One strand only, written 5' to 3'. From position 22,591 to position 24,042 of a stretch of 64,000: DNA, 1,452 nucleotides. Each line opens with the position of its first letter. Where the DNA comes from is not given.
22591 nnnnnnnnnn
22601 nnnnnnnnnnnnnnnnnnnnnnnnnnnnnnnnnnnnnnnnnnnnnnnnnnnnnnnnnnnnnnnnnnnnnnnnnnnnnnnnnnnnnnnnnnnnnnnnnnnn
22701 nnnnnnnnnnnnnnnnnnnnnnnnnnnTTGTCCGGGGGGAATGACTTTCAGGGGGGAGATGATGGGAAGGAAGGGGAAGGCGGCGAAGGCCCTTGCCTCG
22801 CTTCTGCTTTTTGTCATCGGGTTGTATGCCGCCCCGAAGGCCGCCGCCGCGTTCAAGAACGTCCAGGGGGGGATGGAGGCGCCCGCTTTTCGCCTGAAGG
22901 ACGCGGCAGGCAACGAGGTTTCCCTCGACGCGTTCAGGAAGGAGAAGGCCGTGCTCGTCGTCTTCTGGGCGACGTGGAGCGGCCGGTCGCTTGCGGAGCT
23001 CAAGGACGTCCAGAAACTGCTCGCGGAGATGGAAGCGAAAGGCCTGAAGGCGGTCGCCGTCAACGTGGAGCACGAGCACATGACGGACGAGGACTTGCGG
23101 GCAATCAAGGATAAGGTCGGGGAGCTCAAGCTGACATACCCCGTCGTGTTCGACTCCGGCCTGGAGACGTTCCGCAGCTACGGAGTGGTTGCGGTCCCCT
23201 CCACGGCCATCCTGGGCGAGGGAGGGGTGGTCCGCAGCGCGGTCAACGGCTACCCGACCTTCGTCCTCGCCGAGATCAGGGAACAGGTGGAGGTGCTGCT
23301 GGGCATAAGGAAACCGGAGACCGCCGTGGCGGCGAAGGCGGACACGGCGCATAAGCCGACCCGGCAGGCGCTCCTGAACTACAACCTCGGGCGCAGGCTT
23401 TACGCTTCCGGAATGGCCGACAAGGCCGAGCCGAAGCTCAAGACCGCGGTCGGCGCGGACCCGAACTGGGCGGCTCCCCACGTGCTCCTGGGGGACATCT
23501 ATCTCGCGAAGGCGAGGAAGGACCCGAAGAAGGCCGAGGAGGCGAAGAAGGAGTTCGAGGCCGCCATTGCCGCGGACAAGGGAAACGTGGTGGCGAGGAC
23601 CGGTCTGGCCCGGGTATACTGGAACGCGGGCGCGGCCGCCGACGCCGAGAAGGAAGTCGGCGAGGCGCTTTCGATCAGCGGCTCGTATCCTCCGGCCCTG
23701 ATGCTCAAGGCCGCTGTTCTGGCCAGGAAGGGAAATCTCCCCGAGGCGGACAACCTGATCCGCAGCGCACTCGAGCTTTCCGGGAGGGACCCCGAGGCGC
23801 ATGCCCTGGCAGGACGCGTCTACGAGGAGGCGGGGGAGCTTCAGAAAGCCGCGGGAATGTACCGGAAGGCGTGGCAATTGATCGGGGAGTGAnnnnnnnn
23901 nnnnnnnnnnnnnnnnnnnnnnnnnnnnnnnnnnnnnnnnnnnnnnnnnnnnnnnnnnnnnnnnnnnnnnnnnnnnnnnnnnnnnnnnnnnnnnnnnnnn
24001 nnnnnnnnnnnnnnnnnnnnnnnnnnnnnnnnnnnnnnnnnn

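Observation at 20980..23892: Two paralogous Cys-less TlpA-fold + TPR fusion proteins interleaved with multihaem cytochromes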

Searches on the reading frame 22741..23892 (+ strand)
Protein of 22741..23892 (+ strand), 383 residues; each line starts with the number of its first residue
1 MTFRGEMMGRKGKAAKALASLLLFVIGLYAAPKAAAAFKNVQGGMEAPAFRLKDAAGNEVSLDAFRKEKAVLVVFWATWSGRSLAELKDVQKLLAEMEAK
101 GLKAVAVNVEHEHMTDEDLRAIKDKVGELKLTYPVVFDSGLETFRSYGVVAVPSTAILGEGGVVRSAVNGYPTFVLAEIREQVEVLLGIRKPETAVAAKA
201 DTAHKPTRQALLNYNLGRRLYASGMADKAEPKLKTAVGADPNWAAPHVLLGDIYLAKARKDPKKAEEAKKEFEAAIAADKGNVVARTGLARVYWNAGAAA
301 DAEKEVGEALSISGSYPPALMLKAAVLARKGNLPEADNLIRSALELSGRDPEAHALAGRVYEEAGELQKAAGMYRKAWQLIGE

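Call 3: search_protein_families(library=pfam, proteins=[window:22741-23892:+], max_evalue=0.01)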
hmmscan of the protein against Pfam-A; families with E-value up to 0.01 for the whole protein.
window:22741-23892:+ (383 aa): 17 families
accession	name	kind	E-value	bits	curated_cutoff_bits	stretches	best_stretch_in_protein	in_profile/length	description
PF00578.27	AhpC-TSA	-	3.3e-19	69.5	26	1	44-166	2-123/124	AhpC/TSA family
PF08534.16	Redoxin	-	1.2e-16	61.3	26.6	1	44-167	3-131/148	Redoxin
PF14559.12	TPR_19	-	7.3e-15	55.5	25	2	263-325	5-67/68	Tetratricopeptide repeat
PF13432.12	TPR_16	-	1.7e-08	35.2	32.7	1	326-377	6-57/65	Tetratricopeptide repeat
PF07719.23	TPR_2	-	5.7e-08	32.7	27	0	351-377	1-27/34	Tetratricopeptide repeat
PF13428.12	TPR_14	-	1.2e-07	32.1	23.5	0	318-359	2-43/44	Tetratricopeptide repeat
PF25063.1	ARM_TT21_C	-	1.7e-06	28.5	35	1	252-382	24-160/209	Tetratricopeptide repeat protein 21 C-terminal ARM domain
PF13424.12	TPR_12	-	2.3e-06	28.1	30.1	1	320-377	6-71/77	Tetratricopeptide repeat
PF13431.12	TPR_17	-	3.6e-06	27.3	24.4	0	341-370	3-32/34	Tetratricopeptide repeat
PF13414.12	TPR_11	-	3.7e-05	23.8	26.8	0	328-365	5-42/42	TPR repeat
PF07721.20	TPR_4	-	7.3e-05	23.5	27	0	284-303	2-21/26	Tetratricopeptide repeat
PF25062.1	ARM_TT21_N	-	8.1e-05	22.9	40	1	207-328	97-213/222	Tetratricopeptide repeat protein 21 N-terminal ARM repeat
PF13181.12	TPR_8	-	0.0016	18.9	25.7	0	352-377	2-27/34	Tetratricopeptide repeat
PF13176.12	TPR_7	-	0.0023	18.3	27.9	0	353-376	1-24/36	Tetratricopeptide repeat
PF13905.12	Thioredoxin_8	-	0.0028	18.4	27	1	69-162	2-92/94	Thioredoxin-like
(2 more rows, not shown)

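Call 5: find_homologous_proteins(query=window:22741-23892:+)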
Query window:22741-23892:+ (383 aa): 187 proteins with E <= 0.001 among 8000 candidates; the best 120 are listed.
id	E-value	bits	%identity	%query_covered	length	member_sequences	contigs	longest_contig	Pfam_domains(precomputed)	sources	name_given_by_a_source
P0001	1.6e-235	799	100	98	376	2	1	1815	PF14559.13,PF25063.1,PF13431.13,PF08534.17,PF13424.13,PF13432.13,PF00578.28,PF13428.13,PF07719.24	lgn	-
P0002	3.5e-197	673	84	98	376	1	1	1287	PF07721.21,PF14559.13,PF25063.1,PF13431.13,PF08534.17,PF13424.13,PF13432.13,PF00578.28,PF13428.13,PF07719.24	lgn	-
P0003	1.2e-184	632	77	98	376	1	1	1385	PF13431.13,PF25062.2,PF13414.13,PF08534.17,PF13428.13,PF07721.21,PF14559.13,PF13424.13,PF13432.13,PF00578.28,PF13181.13,PF07719.24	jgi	jgi:tetratricopeptide (TPR) repeat protein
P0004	1.1e-183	629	77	98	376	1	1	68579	PF13431.13,PF25062.2,PF13414.13,PF08534.17,PF13905.13,PF13428.13,PF07721.21,PF14559.13,PF13424.13,PF13432.13,PF00578.28,PF07719.24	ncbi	-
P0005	2.1e-181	621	76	98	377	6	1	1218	PF13431.13,PF25062.2,PF13414.13,PF08534.17,PF13176.13,PF13428.13,PF07721.21,PF14559.13,PF13424.13,PF13432.13,PF00578.28,PF07719.24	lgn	-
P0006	5.6e-180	616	74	98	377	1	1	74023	PF14559.13,PF13431.13,PF25062.2,PF13414.13,PF08534.17,PF13424.13,PF13432.13,PF00578.28,PF13428.13,PF13181.13,PF07719.24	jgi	jgi:Flp pilus assembly protein TadD/peroxiredoxin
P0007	3.6e-176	604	77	95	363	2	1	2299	PF14559.13,PF13414.13,PF08534.17,PF13432.13,PF00578.28,PF13428.13,PF07719.24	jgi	-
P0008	8.5e-175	599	76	97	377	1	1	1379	PF07721.21,PF14559.13,PF25063.1,PF13431.13,PF08534.17,PF13424.13,PF13432.13,PF00578.28,PF13428.13,PF13181.13,PF07719.24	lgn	-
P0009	1.2e-174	599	72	98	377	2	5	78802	PF14559.13,PF08534.17,PF13905.13,PF13432.13,PF00578.28,PF13428.13,PF07719.24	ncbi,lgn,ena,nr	ncbi:MAG: redoxin domain-containing protein [Deltaproteobacteria bacterium]|nr:redoxin domain-contai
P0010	1.3e-174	599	76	98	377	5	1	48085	PF25063.1,PF13431.13,PF25062.2,PF13414.13,PF08534.17,PF13428.13,PF07721.21,PF14559.13,PF13424.13,PF13432.13,PF00578.28,PF07719.24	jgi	jgi:tetratricopeptide (TPR) repeat protein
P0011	5.4e-169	580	71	98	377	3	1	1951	PF14559.13,PF08534.17,PF13424.13,PF13432.13,PF00578.28,PF13428.13,PF13181.13,PF07719.24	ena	-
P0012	1.0e-168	579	72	98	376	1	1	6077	PF14559.13,PF13431.13,PF08534.17,PF13424.13,PF13432.13,PF00578.28,PF13428.13,PF07719.24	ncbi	-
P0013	4.0e-165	568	73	94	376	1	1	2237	PF25063.1,PF13431.13,PF25062.2,PF13414.13,PF08534.17,PF13428.13,PF14559.13,PF13424.13,PF13432.13,PF00578.28,PF13181.13,PF07719.24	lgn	-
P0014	5.5e-165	567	72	98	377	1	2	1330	PF14559.13,PF25063.1,PF13431.13,PF00515.35,PF08534.17,PF13424.13,PF13432.13,PF00578.28,PF13428.13,PF07719.24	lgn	-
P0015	5.6e-165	567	69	98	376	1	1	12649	PF25063.1,PF13431.13,PF08534.17,PF13428.13,PF13374.13,PF07721.21,PF14559.13,PF13424.13,PF13432.13,PF00578.28,PF13181.13,PF07719.24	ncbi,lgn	-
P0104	1.7e-120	421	58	91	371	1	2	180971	PF14559.13,PF13431.13,PF13414.13,PF08534.17,PF13432.13,PF00578.28,PF13428.13,PF07719.24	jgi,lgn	jgi:Tfp pilus assembly protein PilF/peroxiredoxin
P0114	5.3e-71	258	39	96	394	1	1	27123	PF13431.13,PF23914.2,PF13414.13,PF08534.17,PF13905.13,PF13098.14,PF13428.13,PF14559.13,PF24575.2,PF00515.35,PF13424.13,PF21033.5,PF00578.28,PF13181.13,PF07719.24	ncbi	-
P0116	1.2e-65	240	41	93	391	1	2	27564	PF13431.13,PF23914.2,PF25062.2,PF13414.13,PF08534.17,PF13428.13,PF07721.21,PF14559.13,PF00515.35,PF13424.13,PF13432.13,PF00578.28,PF13181.13,PF07719.24,PF13174.13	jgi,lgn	jgi:peroxiredoxin/Tfp pilus assembly protein PilF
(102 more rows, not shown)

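Call 12: find_encoding_contigs(protein=P0104, flank=10000, max_places=2)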
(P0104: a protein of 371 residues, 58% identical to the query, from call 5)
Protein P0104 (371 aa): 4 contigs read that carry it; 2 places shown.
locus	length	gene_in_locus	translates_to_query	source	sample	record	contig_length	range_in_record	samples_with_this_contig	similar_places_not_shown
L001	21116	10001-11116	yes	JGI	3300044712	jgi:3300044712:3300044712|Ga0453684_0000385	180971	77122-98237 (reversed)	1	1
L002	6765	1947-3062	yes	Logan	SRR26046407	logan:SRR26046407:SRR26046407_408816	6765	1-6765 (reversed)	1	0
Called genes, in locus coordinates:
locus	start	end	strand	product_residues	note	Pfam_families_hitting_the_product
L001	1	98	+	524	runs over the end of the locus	PF00389:2-Hacid_dh, PF02826:2-Hacid_dh_C, PF19304:PGDH_inter, PF01842:ACT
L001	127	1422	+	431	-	PF00709:Adenylsucc_synt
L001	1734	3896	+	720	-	PF14691:Fer4_20, PF01262:AlaDh_PNT_C (faint), PF01946:Thi4 (faint), PF07992:Pyr_redox_2, PF13241:NAD_binding_7 (faint), PF00070:Pyr_redox (faint), PF01266:DAO (faint), PF13450:NAD_binding_8, +1 more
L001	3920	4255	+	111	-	PF02085:Cytochrom_CIII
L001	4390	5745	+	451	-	PF05140:ResB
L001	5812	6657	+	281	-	PF01578:Cytochrom_C_asm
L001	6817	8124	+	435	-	PF14522:Cytochrome_C7 (faint), PF14537:Cytochrom_c3_2 (faint), PF09699:Paired_CXXCH_1, PF22113:Mtrc-MtrF_II-IV_dom, PF09699:Paired_CXXCH_1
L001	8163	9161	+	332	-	PF00578:AhpC-TSA, PF08534:Redoxin, PF13432:TPR_16, PF14559:TPR_19, PF23914:TPR_CcmH_CycH (weak), PF13432:TPR_16, PF13414:TPR_11, PF00515:TPR_1 (weak), +10 more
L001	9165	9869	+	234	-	PF14522:Cytochrome_C7 (faint), PF09699:Paired_CXXCH_1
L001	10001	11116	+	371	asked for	PF00578:AhpC-TSA, PF08534:Redoxin, PF13428:TPR_14 (faint), PF07719:TPR_2 (faint), PF13414:TPR_11 (faint), PF13431:TPR_17 (faint), PF13432:TPR_16 (weak), PF14559:TPR_19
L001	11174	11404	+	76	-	-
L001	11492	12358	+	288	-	PF12801:Fer4_5 (weak), PF12838:Fer4_7 (weak), PF00037:Fer4 (weak)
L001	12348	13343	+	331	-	PF14522:Cytochrome_C7 (faint), PF09699:Paired_CXXCH_1, PF14537:Cytochrom_c3_2 (weak), PF09699:Paired_CXXCH_1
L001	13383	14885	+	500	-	PF21563:Mcp40H-20_sensor (faint), PF00672:HAMP, PF00512:HisKA, PF02518:HATPase_c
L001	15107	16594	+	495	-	PF00072:Response_reg, PF00158:Sigma54_activat, PF14532:Sigma54_activ_2, PF07728:AAA_5 (weak), PF25601:AAA_lid_14, PF02954:HTH_8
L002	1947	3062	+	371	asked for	PF00578:AhpC-TSA, PF08534:Redoxin, PF13428:TPR_14 (faint), PF07719:TPR_2 (faint), PF13414:TPR_11 (faint), PF13431:TPR_17 (faint), PF13432:TPR_16 (weak), PF14559:TPR_19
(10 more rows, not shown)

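Call 13: find_encoding_contigs(protein=P0114, flank=10000, max_places=2)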
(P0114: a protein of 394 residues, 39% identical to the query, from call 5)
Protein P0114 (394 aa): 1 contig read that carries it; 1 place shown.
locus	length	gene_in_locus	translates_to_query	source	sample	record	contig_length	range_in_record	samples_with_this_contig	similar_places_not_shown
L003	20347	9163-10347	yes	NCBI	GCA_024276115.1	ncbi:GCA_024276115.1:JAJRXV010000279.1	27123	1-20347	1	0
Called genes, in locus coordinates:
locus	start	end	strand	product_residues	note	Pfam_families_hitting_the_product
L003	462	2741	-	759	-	PF14691:Fer4_20, PF00890:FAD_binding_2 (weak), PF01266:DAO (weak), PF01494:FAD_binding_3 (weak), PF01946:Thi4 (weak), PF07992:Pyr_redox_2, PF13450:NAD_binding_8, PF13738:Pyr_redox_3, +5 more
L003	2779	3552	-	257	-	PF02649:GCHY-1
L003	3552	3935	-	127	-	PF01242:PTPS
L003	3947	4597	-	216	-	-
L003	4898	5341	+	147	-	PF00011:HSP20, PF04969:CS (weak), PF17886:ArsA_HSP20 (weak)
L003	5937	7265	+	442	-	PF02085:Cytochrom_CIII (faint), PF14537:Cytochrom_c3_2 (faint), PF09699:Paired_CXXCH_1 (weak), PF14522:Cytochrome_C7 (faint), PF09699:Paired_CXXCH_1, PF22113:Mtrc-MtrF_II-IV_dom, PF09699:Paired_CXXCH_1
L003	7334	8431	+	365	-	PF00578:AhpC-TSA, PF08534:Redoxin, PF23914:TPR_CcmH_CycH (faint), PF25063:ARM_TT21_C (weak), PF13424:TPR_12 (faint), PF00515:TPR_1 (faint), PF13432:TPR_16, PF14559:TPR_19, +4 more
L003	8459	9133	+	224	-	PF09699:Paired_CXXCH_1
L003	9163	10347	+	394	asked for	PF00578:AhpC-TSA, PF08534:Redoxin, PF13098:Thioredoxin_2 (weak), PF13905:Thioredoxin_8, PF21033:RMD1-3 (faint), PF24575:TPR_Slam (faint), PF00515:TPR_1 (faint), PF14559:TPR_19, +7 more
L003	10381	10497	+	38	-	-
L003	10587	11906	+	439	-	PF12801:Fer4_5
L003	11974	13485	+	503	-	PF00672:HAMP, PF00512:HisKA, PF02518:HATPase_c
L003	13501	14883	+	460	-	PF00072:Response_reg, PF00004:AAA (faint), PF00158:Sigma54_activat, PF14532:Sigma54_activ_2, PF07728:AAA_5, PF25601:AAA_lid_14, PF02954:HTH_8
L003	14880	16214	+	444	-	PF00009:GTP_EFTU (weak), PF01926:MMR_HSR1, PF02421:FeoB_N, PF04548:AIG1 (weak), PF00009:GTP_EFTU, PF01926:MMR_HSR1, PF02421:FeoB_N, PF14714:KH_dom-like, +9 more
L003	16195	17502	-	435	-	PF07724:AAA_2, PF00004:AAA, PF07728:AAA_5, PF10431:ClpB_D2-small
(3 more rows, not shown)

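Call 14: find_encoding_contigs(protein=P0116, flank=10000, max_places=2)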
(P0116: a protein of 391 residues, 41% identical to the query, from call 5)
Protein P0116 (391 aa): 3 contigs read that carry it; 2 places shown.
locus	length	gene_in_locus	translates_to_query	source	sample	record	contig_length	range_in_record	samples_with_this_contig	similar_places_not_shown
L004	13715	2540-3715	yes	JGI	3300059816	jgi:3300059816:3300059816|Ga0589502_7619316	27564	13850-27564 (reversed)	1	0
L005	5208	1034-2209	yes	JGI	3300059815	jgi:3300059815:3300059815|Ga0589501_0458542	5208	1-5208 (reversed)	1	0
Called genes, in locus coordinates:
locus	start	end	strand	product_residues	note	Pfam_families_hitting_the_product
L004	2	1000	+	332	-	PF02085:Cytochrom_CIII (faint), PF09699:Paired_CXXCH_1, PF14522:Cytochrome_C7 (faint), PF14537:Cytochrom_c3_2 (faint), PF09699:Paired_CXXCH_1, PF22113:Mtrc-MtrF_II-IV_dom, PF09699:Paired_CXXCH_1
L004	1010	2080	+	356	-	PF08534:Redoxin (weak), PF00578:AhpC-TSA, PF13432:TPR_16, PF14559:TPR_19, PF00515:TPR_1 (weak), PF07719:TPR_2 (weak), PF13181:TPR_8 (weak), PF13414:TPR_11, +7 more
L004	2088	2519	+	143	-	PF14522:Cytochrome_C7 (faint), PF09699:Paired_CXXCH_1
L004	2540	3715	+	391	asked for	PF00578:AhpC-TSA, PF08534:Redoxin, PF25062:ARM_TT21_N (weak), PF23914:TPR_CcmH_CycH, PF13432:TPR_16 (weak), PF14559:TPR_19 (weak), PF00515:TPR_1 (weak), PF14559:TPR_19 (weak), +9 more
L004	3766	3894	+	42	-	-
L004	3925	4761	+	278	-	PF12801:Fer4_5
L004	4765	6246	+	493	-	PF21563:Mcp40H-20_sensor (faint), PF00672:HAMP, PF00512:HisKA, PF02518:HATPase_c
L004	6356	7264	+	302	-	PF00072:Response_reg, PF00158:Sigma54_activat, PF01078:Mg_chelatase (faint), PF14532:Sigma54_activ_2, PF00004:AAA (weak), PF07724:AAA_2 (weak), PF07728:AAA_5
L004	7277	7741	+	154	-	PF25601:AAA_lid_14, PF02954:HTH_8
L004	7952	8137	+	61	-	-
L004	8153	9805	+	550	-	PF01436:NHL (faint)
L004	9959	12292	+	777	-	PF22113:Mtrc-MtrF_II-IV_dom (faint), PF14522:Cytochrome_C7 (faint), PF14537:Cytochrom_c3_2 (faint), PF09699:Paired_CXXCH_1 (weak)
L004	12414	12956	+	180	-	PF00578:AhpC-TSA, PF08534:Redoxin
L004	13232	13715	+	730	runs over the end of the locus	PF09699:Paired_CXXCH_1 (faint), PF14522:Cytochrome_C7 (faint), PF14537:Cytochrom_c3_2 (faint), PF22113:Mtrc-MtrF_II-IV_dom (weak)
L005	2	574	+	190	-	?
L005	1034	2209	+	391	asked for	PF00578:AhpC-TSA, PF08534:Redoxin, PF25062:ARM_TT21_N (weak), PF23914:TPR_CcmH_CycH, PF13432:TPR_16 (weak), PF14559:TPR_19 (weak), PF00515:TPR_1 (weak), PF14559:TPR_19 (weak), +9 more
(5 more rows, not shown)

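Call 15: find_related_loci(query=A1, collection=genome_contigs, flank=10000)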
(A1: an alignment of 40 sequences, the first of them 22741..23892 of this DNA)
Query A1 (383 aa) in genome_contigs; peptide patterns used: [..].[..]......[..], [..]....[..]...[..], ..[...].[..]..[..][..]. (x = any residue, [..] = any of these).
120 stretches matched a pattern; 57 encode a relative of the query (tblastn E <= 1e-3); 57 distinct loci.
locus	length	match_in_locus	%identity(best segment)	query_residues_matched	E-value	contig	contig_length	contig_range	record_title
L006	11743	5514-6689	75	1-380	0e+0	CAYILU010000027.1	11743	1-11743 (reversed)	MAG TPA_asm: uncultured bacterium isolate ERP119705_co20_536 genome assembly, contig: NODE_6421_length_11743_cov_7.77780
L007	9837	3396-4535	74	5-383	3e-176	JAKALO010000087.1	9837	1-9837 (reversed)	MAG: Deltaproteobacteria bacterium isolate WY5.bin129 NODE_12231_length_9837_cov_2.092894, whole genome shotgun sequence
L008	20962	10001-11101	75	18-383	1e-170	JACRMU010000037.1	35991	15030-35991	MAG: Deltaproteobacteria bacterium isolate NC_groundwater_1915_Pr3_S2p5_65_9 SR2-18-S2p5_coassembly_scaffold_56192, whol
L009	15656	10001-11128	67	8-383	1e-155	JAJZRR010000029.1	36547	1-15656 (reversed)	MAG: Deltaproteobacteria bacterium isolate SKS1.bin98 NODE_1975_length_36547_cov_34.129572, whole genome shotgun sequenc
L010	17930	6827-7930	67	16-383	2e-152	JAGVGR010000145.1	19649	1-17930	MAG: bacterium isolate DeMMO2_8 c_000000041613, whole genome shotgun sequence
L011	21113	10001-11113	65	13-383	2e-150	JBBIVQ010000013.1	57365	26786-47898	MAG: Deltaproteobacteria bacterium isolate RSF170216_bin_80 NODE_355_length_57365_cov_4.21182, whole genome shotgun sequ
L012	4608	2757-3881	66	10-383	5e-147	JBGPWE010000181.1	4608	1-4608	MAG: bacterium isolate OBJ1_062018_090_71 k141_3221396_length_4608_cov_7.0000, whole genome shotgun sequence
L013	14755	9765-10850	59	17-378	2e-140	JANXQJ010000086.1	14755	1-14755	MAG: Deltaproteobacteria bacterium isolate GL140_5_concoct_145_sub GL140_5_k141_3824195, whole genome shotgun sequence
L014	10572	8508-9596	60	18-378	4e-129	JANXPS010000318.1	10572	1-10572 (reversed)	MAG: Deltaproteobacteria bacterium isolate GL140_3_concoct_343_sub GL140_3_k141_1106780, whole genome shotgun sequence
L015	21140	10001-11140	51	4-383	2e-104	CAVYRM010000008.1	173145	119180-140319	MAG: uncultured delta proteobacterium isolate MFD05942.bin.2.99 genome assembly, contig: contig_4817, whole genome shotg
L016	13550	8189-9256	48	20-382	2e-97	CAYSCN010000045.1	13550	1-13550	MAG TPA_asm: uncultured bacterium isolate SRP216583_co2_128 genome assembly, contig: NODE_3617_length_13550_cov_22.47395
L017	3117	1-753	65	133-383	1e-97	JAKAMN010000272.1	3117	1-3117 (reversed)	MAG: Deltaproteobacteria bacterium isolate WY5.bin26 NODE_73831_length_3117_cov_3.889967, whole genome shotgun sequence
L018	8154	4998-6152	44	1-382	9e-89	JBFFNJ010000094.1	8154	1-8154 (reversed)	MAG: Candidatus Deferrimicrobia bacterium isolate Mix_mud18.2022.04.7 k141_1967617_length_8154_cov_9.0000, whole genome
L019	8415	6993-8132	45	4-382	2e-89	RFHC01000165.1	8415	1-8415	MAG: Deltaproteobacteria bacterium isolate J040 k99_733179, whole genome shotgun sequence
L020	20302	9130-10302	38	1-381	2e-70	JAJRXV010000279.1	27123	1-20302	MAG: Deltaproteobacteria bacterium isolate Dive96_bin3.187 k141_5013609, whole genome shotgun sequence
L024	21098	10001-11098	39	14-381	3e-62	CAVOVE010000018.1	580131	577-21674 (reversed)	MAG: uncultured Candidatus Rokubacteria bacterium isolate MFD09779.bin.2.198 genome assembly, contig: contig_9992, whole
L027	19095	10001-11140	34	11-381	4e-60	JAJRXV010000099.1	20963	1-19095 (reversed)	MAG: Deltaproteobacteria bacterium isolate Dive96_bin3.187 k141_1774833, whole genome shotgun sequence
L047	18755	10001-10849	37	15-311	1e-39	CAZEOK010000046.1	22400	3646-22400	MAG TPA_asm: uncultured bacterium isolate binchicken_co232_174 genome assembly, contig: NODE_4327_length_22400_cov_5.187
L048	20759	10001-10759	36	8-261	5e-38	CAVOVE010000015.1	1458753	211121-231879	MAG: uncultured Candidatus Rokubacteria bacterium isolate MFD09779.bin.2.198 genome assembly, contig: contig_8186, whole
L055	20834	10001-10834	30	10-288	4e-33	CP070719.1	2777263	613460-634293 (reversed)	MAG: bacterium isolate bin47 chromosome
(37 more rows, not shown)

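Call 16: predict_structure(alignment_id=A1)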
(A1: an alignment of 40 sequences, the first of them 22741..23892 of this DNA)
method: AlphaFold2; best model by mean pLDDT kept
length: 383 residues; sequences in the alignment: 40
mean_pLDDT: 81.4   pTM: 0.55
mean pLDDT of the five models: 81.4, 81.2, 80.5, 79.2, 77.0
residues with pLDDT >= 90: 141; 70-90: 165; 50-70: 50; < 50: 27
segments of 3 or more residues with pLDDT < 50: 1-9, 28-36, 194-201
pLDDT, mean of each block of 10 residues (from residue 1): 44 66 62 41 70 87 88 83 84 90 88 77 89 85 61 76 75 70 86 47 74 85 90 95 93 94 95 94 91 94 94 85 93 94 82 91 93 93 67
secondary structure, 60 per line:
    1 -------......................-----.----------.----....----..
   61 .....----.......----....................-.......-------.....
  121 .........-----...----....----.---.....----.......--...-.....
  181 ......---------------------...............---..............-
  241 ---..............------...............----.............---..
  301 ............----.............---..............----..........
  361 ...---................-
elements in order: H8-29 E51-54 E59-61 H62-65 E70-76 H81-100 E102-108 H116-129 E135-137 H142-145 E154-158 E163-169 H176-186 H208-222 H226-239 H244-257 H264-278 H283-295 H299-312 H317-329 H333-346 H351-363 H367-382
